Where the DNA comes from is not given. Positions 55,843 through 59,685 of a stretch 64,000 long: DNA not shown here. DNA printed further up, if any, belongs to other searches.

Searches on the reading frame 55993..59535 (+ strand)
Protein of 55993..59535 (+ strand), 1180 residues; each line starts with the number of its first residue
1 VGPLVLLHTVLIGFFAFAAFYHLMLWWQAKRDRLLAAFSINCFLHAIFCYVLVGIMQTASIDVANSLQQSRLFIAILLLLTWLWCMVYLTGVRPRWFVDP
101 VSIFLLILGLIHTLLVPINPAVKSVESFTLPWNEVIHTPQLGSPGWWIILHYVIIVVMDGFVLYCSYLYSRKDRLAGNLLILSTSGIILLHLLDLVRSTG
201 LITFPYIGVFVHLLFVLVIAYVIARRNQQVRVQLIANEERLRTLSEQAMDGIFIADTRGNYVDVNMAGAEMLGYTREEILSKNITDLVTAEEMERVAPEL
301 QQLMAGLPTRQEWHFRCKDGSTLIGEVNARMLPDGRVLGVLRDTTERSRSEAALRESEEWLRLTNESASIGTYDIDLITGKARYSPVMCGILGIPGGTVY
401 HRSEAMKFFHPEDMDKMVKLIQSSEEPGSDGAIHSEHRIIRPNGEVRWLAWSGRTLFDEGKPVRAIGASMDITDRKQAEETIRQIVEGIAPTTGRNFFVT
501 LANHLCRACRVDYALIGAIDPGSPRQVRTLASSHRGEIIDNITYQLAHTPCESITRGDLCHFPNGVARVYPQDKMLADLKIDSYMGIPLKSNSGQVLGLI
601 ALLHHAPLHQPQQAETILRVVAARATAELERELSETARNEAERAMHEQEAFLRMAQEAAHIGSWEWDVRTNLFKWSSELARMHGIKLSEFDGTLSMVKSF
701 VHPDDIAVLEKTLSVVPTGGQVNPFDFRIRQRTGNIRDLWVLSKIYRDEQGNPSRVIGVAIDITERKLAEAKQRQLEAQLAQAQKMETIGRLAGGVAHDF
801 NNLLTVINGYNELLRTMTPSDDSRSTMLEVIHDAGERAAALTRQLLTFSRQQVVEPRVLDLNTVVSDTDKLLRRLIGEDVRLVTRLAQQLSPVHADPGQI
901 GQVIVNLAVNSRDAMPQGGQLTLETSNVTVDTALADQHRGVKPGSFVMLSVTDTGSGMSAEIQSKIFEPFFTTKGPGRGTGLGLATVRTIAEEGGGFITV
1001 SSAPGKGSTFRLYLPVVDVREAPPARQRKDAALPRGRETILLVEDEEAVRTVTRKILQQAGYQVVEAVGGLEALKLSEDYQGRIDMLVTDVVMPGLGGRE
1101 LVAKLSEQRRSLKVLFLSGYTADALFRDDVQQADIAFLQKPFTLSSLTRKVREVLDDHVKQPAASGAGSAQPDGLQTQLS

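Call 46: search_protein_families(library=pfam, proteins=[window:55993-59535:+], max_evalue=0.00001)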
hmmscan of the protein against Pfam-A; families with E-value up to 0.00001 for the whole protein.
window:55993-59535:+ (1180 aa): 9 families
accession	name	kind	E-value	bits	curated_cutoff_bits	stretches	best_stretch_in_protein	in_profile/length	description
PF08447.18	PAS_3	-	7.7e-36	122.7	25.6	3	674-760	3-89/89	PAS fold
PF00989.32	PAS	-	3.8e-24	85.3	22.6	2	239-343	1-112/113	PAS fold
PF13426.13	PAS_9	-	2.2e-21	76.5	27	1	250-346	2-103/103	PAS domain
PF02518.31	HATPase_c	-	5.7e-21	75.5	26.4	1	896-1016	2-109/111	Histidine kinase-, DNA gyrase B-, and HSP90-like ATPase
PF08448.16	PAS_4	-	1.5e-20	73.9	23.1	1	246-349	2-110/110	PAS fold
PF00072.30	Response_reg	-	1.9e-18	67.1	30.2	1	1040-1151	1-110/111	Response regulator receiver domain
PF00512.31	HisKA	-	4e-10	40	26.9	1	790-851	3-63/66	His Kinase A (phospho-acceptor) domain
PF13188.13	PAS_8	-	3.9e-07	30.2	21.8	1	239-285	1-48/65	PAS domain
PF01590.32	GAF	-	1.1e-06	29.7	22.4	1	500-628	8-132/133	GAF domain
